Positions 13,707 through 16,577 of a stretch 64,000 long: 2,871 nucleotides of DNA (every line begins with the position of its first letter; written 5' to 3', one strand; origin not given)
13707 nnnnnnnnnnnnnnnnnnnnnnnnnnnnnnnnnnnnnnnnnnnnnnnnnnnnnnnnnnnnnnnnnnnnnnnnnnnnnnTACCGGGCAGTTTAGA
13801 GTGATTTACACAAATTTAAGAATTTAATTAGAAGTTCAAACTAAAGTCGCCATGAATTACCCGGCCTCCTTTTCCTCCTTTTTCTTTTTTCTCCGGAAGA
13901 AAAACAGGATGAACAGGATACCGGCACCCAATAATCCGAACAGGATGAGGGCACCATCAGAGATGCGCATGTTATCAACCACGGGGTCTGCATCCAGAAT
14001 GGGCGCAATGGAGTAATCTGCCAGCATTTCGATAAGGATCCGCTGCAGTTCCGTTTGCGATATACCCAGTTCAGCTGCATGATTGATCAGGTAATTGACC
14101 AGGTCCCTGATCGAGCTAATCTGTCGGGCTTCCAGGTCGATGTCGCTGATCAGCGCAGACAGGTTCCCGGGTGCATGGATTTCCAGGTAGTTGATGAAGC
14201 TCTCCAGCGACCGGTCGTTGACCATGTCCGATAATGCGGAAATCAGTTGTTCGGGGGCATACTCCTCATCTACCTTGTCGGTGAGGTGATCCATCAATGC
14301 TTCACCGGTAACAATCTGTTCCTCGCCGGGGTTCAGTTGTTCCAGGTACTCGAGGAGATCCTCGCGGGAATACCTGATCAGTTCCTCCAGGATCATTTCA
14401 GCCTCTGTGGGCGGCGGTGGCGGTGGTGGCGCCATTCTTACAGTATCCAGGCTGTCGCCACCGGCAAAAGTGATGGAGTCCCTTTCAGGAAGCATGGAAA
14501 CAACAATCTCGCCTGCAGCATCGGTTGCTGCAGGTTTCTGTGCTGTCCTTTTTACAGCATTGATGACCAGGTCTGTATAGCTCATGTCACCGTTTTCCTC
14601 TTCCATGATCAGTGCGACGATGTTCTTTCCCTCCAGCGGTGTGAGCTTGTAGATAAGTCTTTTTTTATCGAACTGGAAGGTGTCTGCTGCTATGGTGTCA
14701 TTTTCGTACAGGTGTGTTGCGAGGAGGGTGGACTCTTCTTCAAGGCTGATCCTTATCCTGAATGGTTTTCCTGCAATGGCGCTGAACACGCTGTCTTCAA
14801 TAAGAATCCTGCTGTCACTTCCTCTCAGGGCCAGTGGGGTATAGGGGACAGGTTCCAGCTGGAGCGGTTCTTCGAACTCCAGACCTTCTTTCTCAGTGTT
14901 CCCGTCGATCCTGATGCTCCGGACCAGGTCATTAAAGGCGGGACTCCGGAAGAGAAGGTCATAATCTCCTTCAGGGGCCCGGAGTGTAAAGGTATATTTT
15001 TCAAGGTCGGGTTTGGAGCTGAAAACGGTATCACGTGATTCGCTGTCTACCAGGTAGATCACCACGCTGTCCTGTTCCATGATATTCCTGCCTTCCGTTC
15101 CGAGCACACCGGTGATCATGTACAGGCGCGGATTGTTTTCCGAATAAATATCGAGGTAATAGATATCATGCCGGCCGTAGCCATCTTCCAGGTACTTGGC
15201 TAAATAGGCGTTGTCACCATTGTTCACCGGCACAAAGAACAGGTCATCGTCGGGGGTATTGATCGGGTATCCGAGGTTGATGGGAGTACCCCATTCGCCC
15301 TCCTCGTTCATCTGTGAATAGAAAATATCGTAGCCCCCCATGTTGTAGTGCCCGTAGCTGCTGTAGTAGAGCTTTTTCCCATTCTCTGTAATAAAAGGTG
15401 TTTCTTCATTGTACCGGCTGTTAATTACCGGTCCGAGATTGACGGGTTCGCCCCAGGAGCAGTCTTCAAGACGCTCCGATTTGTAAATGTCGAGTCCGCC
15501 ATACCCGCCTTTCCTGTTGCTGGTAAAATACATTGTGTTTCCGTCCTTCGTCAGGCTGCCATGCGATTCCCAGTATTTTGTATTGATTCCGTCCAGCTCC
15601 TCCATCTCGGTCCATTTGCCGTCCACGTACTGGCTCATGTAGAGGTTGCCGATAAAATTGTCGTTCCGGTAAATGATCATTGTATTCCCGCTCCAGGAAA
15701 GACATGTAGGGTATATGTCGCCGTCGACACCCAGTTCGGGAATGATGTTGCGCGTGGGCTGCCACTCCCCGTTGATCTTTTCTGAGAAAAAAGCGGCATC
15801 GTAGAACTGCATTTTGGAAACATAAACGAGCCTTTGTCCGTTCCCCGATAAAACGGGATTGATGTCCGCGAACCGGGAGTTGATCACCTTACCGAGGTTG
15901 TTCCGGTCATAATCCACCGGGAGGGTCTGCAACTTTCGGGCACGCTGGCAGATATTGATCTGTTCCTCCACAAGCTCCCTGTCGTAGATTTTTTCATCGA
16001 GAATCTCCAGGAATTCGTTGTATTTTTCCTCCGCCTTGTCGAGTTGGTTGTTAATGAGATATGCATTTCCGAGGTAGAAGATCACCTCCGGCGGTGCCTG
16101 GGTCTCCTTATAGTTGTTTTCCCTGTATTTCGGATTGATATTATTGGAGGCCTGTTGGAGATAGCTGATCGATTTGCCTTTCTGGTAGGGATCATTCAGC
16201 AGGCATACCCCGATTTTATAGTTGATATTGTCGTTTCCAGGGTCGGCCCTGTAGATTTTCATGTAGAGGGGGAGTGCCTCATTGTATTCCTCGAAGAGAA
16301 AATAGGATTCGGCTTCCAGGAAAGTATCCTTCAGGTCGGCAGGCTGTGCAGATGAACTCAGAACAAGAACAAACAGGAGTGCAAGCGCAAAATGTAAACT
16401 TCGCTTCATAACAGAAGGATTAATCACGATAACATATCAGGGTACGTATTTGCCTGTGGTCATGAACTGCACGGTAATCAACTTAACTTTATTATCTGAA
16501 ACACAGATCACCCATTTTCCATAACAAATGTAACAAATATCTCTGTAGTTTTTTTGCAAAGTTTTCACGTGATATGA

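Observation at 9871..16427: Three tandem TPR + PD40 paralogs that differ only in their C-terminal module: a CpoB/TolB/Pal-like domain set in single chains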

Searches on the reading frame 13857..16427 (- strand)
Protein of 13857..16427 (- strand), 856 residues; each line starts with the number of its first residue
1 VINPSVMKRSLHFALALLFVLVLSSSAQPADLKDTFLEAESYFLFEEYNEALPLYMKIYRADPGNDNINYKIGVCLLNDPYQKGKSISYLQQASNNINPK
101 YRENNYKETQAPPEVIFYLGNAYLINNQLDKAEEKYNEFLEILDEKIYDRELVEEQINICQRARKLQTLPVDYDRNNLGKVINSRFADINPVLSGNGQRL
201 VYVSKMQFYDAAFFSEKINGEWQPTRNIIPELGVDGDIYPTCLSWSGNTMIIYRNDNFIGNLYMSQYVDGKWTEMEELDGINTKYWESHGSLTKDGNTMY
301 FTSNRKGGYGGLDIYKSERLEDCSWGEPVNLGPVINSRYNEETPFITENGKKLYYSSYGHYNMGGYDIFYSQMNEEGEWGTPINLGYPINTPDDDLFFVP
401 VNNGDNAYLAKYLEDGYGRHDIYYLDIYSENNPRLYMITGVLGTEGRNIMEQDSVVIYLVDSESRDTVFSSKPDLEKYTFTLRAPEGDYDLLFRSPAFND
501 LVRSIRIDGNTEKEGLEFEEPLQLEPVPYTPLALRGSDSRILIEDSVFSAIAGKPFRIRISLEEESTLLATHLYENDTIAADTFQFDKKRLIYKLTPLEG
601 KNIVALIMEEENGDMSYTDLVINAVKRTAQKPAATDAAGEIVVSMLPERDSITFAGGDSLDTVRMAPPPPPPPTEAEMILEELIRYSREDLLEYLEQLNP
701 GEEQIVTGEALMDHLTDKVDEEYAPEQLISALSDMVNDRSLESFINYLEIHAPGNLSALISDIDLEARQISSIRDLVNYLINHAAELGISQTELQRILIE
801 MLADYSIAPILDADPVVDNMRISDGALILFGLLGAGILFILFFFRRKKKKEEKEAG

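Call 3: search_protein_families(library=pfam, proteins=[window:13857-16427:-], max_evalue=0.1)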
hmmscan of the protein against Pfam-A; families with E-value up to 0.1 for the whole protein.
window:13857-16427:- (856 aa): 7 families
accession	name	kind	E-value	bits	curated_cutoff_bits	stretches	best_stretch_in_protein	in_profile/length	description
PF07676.18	PD40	-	6.7e-21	74.2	20.9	3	331-369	1-37/38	WD40-like Beta Propeller Repeat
PF07719.23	TPR_2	-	5.2e-06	26.6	27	1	113-142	1-30/34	Tetratricopeptide repeat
PF13431.12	TPR_17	-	0.00042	20.8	24.4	0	114-134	14-34/34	Tetratricopeptide repeat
PF14559.12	TPR_19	-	0.0023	18.7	25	0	47-77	6-36/68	Tetratricopeptide repeat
PF13428.12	TPR_14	-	0.0092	17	23.5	0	113-142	1-30/44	Tetratricopeptide repeat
PF00515.34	TPR_1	-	0.01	16.1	27.8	0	116-138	4-26/34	Tetratricopeptide repeat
PF12895.13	ANAPC3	-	0.028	15.1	27.2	0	26-77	17-67/82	Anaphase-promoting complex, cyclosome, subunit 3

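Call 4: search_protein_families(library=ncbifam, proteins=[window:13857-16427:-], max_evalue=0.1)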
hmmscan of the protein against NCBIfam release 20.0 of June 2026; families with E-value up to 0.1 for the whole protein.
window:13857-16427:- (856 aa): 7 families
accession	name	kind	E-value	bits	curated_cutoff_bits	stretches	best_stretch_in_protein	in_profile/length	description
NF053607.1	CHU_0125_OmpA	equivalog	2.1e-48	165.3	620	1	13-497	6-484/639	CHU_0125 family OmpA-like outer membrane integrity protein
NF052230.1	T9SS_PorE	exception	1.7e-38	132.3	600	1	19-474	5-459/648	PorE family type IX secretion system protein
TIGR02800.1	propeller_TolB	equivalog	2.9e-06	26.5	343.15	1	167-308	172-302/418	Tol-Pal system beta propeller repeat protein TolB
NF047371.1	FlcA_CTERM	equivalog_domain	0.00037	19.1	300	1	41-201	448-591/646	periplasmic flagellar collar protein FlcA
NF040959.1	MamA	equivalog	0.00049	19.6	200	1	26-94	99-166/204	magnetosome protein MamA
TIGR02917.1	PEP_TPR_lipo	equivalog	0.0066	14.4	312.2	1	88-143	440-495/899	XrtA/PEP-CTERM system TPR-repeat protein PrsT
TIGR01167.1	LPXTG_anchor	domain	0.099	13.3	15.9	0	824-849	10-33/34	LPXTG cell wall anchor domain-containing protein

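Call 9: find_encoding_contigs(protein=window:13857-16427:-, flank=10000, max_places=6)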
Protein window:13857-16427:- (856 aa): no gene with exactly this product is on record in the collection.

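Call 10: find_homologous_proteins(query=window:13857-16427:-)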
Query window:13857-16427:- (856 aa): 5190 proteins with E <= 0.001 among 8000 candidates; the best 120 are listed.
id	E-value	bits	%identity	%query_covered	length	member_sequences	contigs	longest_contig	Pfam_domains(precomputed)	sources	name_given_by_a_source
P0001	0.0e+0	1931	100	99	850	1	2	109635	PF07676.19,PF07719.24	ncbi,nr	ncbi:MAG: hypothetical protein P1P82_09460 [Bacteroidales bacterium]|nr:hypothetical protein [Bacter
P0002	0.0e+0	1858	96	99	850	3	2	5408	PF07676.19,PF07719.24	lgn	-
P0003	0.0e+0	1707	88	99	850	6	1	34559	PF07676.19,PF07719.24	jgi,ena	-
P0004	0.0e+0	1703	87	98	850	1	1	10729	PF07676.19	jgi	jgi:Tol biopolymer transport system component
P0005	0.0e+0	1675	87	99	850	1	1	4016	PF07676.19,PF07719.24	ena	-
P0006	0.0e+0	1597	82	98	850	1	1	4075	PF07676.19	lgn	-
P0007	0.0e+0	1576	80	100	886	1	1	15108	PF07676.19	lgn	-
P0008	0.0e+0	1530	79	99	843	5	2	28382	PF07676.19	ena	-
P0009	0.0e+0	1511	78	98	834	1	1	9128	PF07676.19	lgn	-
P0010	0.0e+0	1124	57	91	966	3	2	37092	PF07676.19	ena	-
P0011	0.0e+0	1124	56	95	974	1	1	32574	PF07676.19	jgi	jgi:hypothetical protein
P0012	0.0e+0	1101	55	95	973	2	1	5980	PF07676.19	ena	-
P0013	0.0e+0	1094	56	91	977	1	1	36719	PF07676.19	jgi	jgi:hypothetical protein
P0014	0.0e+0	1088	49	98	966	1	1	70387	PF07676.19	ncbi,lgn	-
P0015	0.0e+0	1081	55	93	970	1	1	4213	PF07676.19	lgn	-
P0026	9.0e-272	922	48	93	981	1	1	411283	PF07676.19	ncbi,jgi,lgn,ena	-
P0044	1.7e-230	786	44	91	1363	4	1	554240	PF07676.19,PF07719.24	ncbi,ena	-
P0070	8.3e-217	741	43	92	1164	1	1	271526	PF07676.19,PF22904.4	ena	-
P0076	4.6e-215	735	42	92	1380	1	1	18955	PF13620.13,PF18712.8,PF07676.19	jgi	jgi:hypothetical protein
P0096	1.8e-207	710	40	93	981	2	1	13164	PF17267.8,PF07676.19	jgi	-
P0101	1.3e-205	703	42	94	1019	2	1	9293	PF07676.19,PF07719.24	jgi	jgi:tetratricopeptide (TPR) repeat protein/SOS response regulatory protein OraA/RecX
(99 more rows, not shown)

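Call 12: find_encoding_contigs(protein=P0001, flank=10000, max_places=2)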
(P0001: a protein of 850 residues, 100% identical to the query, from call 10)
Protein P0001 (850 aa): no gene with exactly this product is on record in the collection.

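Call 13: find_encoding_contigs(protein=P0026, flank=10000, max_places=2)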
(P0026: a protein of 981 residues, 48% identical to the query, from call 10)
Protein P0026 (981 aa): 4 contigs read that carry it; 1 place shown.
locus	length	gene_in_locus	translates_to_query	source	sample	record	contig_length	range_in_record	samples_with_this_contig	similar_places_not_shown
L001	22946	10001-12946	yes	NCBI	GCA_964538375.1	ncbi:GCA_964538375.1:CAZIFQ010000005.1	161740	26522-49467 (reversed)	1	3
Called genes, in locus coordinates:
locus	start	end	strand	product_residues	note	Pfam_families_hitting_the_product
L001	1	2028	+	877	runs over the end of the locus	PF01411:tRNA-synt_2c, PF07973:tRNA_SAD, PF02272:DHHA1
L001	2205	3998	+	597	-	PF00501:AMP-binding, PF23562:AMP-binding_C_3 (weak)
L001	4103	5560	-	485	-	PF00474:SSF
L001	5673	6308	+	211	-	PF21176:RecR_HhH, PF02132:RecR_ZnF, PF01751:Toprim, PF13662:Toprim_4, PF21175:RecR_C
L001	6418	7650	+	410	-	PF00278:Orn_DAP_Arg_deC, PF02784:Orn_Arg_deC_N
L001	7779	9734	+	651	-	PF00535:Glycos_transf_2, PF13641:Glyco_tranf_2_3, PF13632:Glyco_trans_2_3, PF13727:CoA_binding_3 (weak)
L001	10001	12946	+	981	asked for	PF07676:PD40 (weak)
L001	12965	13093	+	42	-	-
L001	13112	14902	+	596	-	PF26549:Tricorn_N (faint), PF07676:PD40, PF00691:OmpA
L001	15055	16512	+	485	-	PF07719:TPR_2 (faint), PF13432:TPR_16 (faint), PF07676:PD40 (weak)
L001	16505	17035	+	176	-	PF13302:Acetyltransf_3, PF13420:Acetyltransf_4, PF13523:Acetyltransf_8 (weak), PF00583:Acetyltransf_1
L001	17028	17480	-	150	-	PF04313:HSDR_N (weak), PF13588:HSDR_N_2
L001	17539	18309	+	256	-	PF01048:PNP_UDP_1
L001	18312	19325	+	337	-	PF06144:DNA_pol3_delta, PF21694:DNA_pol3_delta_C (weak)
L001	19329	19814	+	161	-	PF00702:Hydrolase, PF08645:PNK3P, PF13419:HAD_2, PF13242:Hydrolase_like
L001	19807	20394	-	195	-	PF02622:DUF179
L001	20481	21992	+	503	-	PF03553:Na_H_antiporter, PF03600:CitMHS (weak)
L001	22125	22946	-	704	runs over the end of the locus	PF00676:E1_dh, PF02779:Transket_pyr, PF02780:Transketolase_C, PF17147:PFOR_II (weak)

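Call 14: find_encoding_contigs(protein=P0044, flank=10000, max_places=2)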
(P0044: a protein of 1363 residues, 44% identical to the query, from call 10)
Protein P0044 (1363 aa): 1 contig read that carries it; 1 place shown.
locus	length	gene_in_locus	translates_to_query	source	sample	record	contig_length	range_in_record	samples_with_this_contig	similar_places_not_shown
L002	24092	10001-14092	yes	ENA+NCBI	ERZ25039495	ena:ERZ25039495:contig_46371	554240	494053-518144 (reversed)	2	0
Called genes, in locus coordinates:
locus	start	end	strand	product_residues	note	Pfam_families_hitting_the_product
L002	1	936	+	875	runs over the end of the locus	PF01411:tRNA-synt_2c, PF07973:tRNA_SAD, PF02272:DHHA1 (weak)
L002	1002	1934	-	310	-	PF04187:Cofac_haem_bdg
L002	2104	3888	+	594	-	PF00501:AMP-binding, PF23562:AMP-binding_C_3 (weak)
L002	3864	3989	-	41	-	-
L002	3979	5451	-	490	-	PF00474:SSF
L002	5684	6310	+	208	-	PF21176:RecR_HhH, PF02132:RecR_ZnF, PF01751:Toprim (weak), PF13662:Toprim_4, PF21175:RecR_C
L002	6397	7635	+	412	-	PF00278:Orn_DAP_Arg_deC, PF02784:Orn_Arg_deC_N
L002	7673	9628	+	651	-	PF00535:Glycos_transf_2, PF13641:Glyco_tranf_2_3, PF13632:Glyco_trans_2_3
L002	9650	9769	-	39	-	-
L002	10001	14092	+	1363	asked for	PF07719:TPR_2 (faint), PF07676:PD40 (faint)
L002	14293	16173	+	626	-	PF13424:TPR_12 (faint), PF13432:TPR_16 (faint), PF13181:TPR_8 (faint), PF07676:PD40, PF00691:OmpA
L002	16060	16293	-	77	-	-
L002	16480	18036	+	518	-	PF07719:TPR_2 (faint), PF13414:TPR_11 (faint), PF07676:PD40 (weak)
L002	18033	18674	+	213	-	PF05036:SPOR (faint)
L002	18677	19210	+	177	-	PF13302:Acetyltransf_3, PF13420:Acetyltransf_4 (weak), PF00583:Acetyltransf_1 (weak)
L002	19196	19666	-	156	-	PF13588:HSDR_N_2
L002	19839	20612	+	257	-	PF01048:PNP_UDP_1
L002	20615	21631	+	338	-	PF06144:DNA_pol3_delta, PF21694:DNA_pol3_delta_C (weak)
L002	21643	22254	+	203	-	PF01694:Rhomboid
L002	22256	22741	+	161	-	PF08645:PNK3P, PF00702:Hydrolase (weak), PF13419:HAD_2 (weak), PF13242:Hydrolase_like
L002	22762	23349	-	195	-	PF02622:DUF179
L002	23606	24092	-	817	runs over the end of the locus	PF00676:E1_dh, PF02779:Transket_pyr, PF02780:Transketolase_C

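Call 17: find_related_loci(query=A2, collection=genome_contigs, flank=10000)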
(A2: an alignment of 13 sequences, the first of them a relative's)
Query A2 (850 aa) in genome_contigs; peptide patterns used: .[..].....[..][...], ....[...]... (x = any residue, [..] = any of these).
511 stretches matched a pattern; 500 encode a relative of the query (tblastn E <= 1e-3); the best 80 are kept; 80 distinct loci.
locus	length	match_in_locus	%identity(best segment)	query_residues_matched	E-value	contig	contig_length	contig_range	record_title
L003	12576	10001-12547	79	1-849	0e+0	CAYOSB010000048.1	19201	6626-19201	MAG TPA_asm: uncultured Bacteroidaceae bacterium isolate SRP141376_co4_139 genome assembly, contig: NODE_4966_length_192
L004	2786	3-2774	77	1-849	0e+0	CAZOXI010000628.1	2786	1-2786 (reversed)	MAG TPA_asm: uncultured Bacteroidaceae bacterium isolate binchicken_co17_397 genome assembly, contig: NODE_62123_length_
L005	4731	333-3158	54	1-825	0e+0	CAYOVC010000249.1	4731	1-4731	MAG TPA_asm: uncultured Bacteroidaceae bacterium isolate binchicken_co8_332 genome assembly, contig: NODE_36475_length_4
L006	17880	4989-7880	56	1-848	0e+0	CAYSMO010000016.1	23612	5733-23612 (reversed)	MAG TPA_asm: uncultured Bacteroidaceae bacterium isolate SRP141376_co3_28 genome assembly, contig: NODE_5709_length_2361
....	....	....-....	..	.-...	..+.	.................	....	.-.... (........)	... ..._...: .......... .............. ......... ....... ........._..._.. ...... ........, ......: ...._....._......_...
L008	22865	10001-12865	54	1-838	0e+0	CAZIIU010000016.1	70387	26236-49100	MAG TPA_asm: uncultured Bacteroidaceae bacterium isolate SRP141376_co3_370 genome assembly, contig: NODE_860_length_7038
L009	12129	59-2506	53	21-810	0e+0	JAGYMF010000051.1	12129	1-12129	MAG: Bacteroidales bacterium isolate M55B112 51, whole genome shotgun sequence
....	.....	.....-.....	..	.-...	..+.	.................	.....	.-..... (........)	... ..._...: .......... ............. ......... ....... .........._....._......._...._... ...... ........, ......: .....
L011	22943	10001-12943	48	1-849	0e+0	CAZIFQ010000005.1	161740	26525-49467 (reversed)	MAG TPA_asm: uncultured Bacteroidaceae bacterium isolate SRP191223_co1_204 genome assembly, contig: NODE_13_length_16174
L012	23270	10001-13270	46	1-849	0e+0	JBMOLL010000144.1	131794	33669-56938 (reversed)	MAG: Bacteroidota bacterium isolate Betzabe_MAG023 MAG023_144, whole genome shotgun sequence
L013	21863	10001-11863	55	2-621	0e+0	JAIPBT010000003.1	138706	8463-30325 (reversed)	MAG: Bacteroidales bacterium isolate Tobar14m-G12 Tobar14m-C56, whole genome shotgun sequence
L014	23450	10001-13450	44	1-832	0e+0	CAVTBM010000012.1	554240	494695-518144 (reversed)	MAG: uncultured Bacteroidales bacterium isolate MFD02416.bin.1.410 genome assembly, contig: contig_46371, whole genome s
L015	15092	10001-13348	45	1-821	0e+0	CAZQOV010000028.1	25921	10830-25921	MAG TPA_asm: uncultured Bacteroidaceae bacterium isolate SRP252850_co1_64 genome assembly, contig: NODE_3311_length_2592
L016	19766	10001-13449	60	1-535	0e+0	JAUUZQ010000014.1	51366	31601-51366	MAG: Bacteroidales bacterium isolate CSMAG_197 CSMAG_197_k127_5827266_length_51366_cov_64.8681, whole genome shotgun seq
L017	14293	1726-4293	44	1-806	0e+0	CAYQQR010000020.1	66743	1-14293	MAG TPA_asm: uncultured Bacteroidaceae bacterium isolate SRP141376_co1_315 genome assembly, contig: NODE_1109_length_667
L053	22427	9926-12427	42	1-795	0e+0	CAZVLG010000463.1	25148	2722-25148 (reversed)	MAG TPA_asm: uncultured Bacteroides sp. isolate SRP185410_co1_464 genome assembly, contig: k141_2377250, whole genome sh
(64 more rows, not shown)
